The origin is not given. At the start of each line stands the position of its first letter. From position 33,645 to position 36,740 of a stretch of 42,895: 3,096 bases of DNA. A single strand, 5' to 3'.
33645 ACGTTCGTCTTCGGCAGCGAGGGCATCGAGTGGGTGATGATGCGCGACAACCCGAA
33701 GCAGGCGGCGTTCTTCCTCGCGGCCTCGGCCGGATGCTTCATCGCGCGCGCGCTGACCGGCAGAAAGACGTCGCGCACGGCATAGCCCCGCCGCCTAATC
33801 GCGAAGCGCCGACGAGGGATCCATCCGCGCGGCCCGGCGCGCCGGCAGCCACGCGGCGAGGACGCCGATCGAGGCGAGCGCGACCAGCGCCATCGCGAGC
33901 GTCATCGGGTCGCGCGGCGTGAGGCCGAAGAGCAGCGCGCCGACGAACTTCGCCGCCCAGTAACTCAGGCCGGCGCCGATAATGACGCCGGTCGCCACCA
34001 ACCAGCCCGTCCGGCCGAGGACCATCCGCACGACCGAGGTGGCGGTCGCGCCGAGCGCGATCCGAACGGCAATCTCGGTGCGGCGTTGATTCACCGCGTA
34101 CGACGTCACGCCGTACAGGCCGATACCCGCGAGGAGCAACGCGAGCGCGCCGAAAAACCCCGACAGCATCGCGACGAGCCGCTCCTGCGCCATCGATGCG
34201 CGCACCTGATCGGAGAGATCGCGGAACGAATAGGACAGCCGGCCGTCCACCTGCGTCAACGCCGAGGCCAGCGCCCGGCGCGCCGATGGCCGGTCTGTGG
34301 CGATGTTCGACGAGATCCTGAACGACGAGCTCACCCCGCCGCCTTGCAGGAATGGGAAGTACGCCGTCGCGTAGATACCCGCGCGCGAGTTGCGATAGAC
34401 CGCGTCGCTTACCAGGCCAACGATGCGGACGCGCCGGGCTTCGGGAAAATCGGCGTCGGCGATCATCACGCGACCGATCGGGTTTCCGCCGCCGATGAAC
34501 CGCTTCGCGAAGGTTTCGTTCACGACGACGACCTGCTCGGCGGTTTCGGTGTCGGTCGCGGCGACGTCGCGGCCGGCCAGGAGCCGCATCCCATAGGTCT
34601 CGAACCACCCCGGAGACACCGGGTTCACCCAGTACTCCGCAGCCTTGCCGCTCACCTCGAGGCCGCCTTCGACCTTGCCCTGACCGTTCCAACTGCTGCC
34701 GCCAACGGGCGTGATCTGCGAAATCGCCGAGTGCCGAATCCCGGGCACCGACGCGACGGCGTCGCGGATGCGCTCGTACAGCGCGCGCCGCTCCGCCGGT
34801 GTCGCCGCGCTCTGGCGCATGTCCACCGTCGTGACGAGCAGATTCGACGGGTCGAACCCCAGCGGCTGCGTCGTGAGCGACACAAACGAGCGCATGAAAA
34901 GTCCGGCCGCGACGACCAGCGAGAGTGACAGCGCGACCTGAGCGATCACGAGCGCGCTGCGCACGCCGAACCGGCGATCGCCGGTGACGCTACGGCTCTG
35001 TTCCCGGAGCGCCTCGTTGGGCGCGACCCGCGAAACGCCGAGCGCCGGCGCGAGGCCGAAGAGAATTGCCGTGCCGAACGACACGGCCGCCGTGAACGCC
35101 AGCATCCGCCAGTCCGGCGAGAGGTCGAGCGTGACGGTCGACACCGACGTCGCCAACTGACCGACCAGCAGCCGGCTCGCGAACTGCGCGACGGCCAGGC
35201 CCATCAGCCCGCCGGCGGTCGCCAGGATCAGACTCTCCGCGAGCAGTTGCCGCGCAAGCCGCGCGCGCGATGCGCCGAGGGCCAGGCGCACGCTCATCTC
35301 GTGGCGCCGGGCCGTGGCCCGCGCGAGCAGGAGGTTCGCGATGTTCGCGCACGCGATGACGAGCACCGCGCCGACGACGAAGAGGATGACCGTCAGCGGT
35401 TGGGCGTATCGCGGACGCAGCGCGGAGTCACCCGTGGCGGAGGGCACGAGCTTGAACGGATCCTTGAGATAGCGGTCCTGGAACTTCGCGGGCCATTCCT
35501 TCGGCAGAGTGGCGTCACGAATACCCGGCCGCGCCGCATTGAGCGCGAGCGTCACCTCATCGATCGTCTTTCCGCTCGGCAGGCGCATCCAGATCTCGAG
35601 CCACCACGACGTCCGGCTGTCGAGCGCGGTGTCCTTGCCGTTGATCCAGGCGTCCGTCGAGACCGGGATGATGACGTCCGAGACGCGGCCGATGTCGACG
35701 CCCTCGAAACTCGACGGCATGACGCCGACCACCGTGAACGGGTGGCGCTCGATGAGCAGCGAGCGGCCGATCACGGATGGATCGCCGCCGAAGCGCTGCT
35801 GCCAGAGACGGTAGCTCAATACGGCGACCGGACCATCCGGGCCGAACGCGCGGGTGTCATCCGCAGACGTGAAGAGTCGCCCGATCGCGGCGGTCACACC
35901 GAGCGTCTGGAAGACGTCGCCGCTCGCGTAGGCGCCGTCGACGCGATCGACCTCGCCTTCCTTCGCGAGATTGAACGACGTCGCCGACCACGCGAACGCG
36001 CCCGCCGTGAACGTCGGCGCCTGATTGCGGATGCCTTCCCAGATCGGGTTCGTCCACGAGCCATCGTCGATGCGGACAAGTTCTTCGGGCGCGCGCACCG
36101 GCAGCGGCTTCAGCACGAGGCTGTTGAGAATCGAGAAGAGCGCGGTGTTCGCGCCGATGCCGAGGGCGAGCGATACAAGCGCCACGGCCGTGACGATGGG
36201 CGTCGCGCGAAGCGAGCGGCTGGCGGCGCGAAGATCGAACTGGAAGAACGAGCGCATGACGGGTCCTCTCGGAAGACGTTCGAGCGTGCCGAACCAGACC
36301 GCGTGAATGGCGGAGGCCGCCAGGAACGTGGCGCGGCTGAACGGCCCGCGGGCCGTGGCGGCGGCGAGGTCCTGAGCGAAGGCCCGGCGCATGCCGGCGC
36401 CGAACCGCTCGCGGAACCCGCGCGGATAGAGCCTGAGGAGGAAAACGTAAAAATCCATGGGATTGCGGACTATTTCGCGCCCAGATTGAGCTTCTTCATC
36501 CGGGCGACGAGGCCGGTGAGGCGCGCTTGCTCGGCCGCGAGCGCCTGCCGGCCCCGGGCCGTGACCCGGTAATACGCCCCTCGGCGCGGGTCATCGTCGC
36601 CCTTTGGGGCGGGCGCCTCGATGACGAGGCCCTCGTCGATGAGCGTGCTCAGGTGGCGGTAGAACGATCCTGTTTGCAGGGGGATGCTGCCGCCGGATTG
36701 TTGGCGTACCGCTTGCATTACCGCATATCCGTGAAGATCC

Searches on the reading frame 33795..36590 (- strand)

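Call 54: search_protein_families(library=pfam, proteins=[window:33795-36590:-], max_evalue=0.00001)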
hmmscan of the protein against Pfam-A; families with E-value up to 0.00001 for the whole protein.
window:33795-36590:- (931 aa): 2 families
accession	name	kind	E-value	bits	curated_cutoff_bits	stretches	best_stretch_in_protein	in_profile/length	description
PF12704.14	MacB_PCD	-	2.2e-35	123.3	27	2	134-351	1-205/207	MacB-like periplasmic core domain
PF02687.27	FtsX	-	3.9e-27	95.1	25.5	2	812-925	2-120/120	FtsX-like permease C-terminal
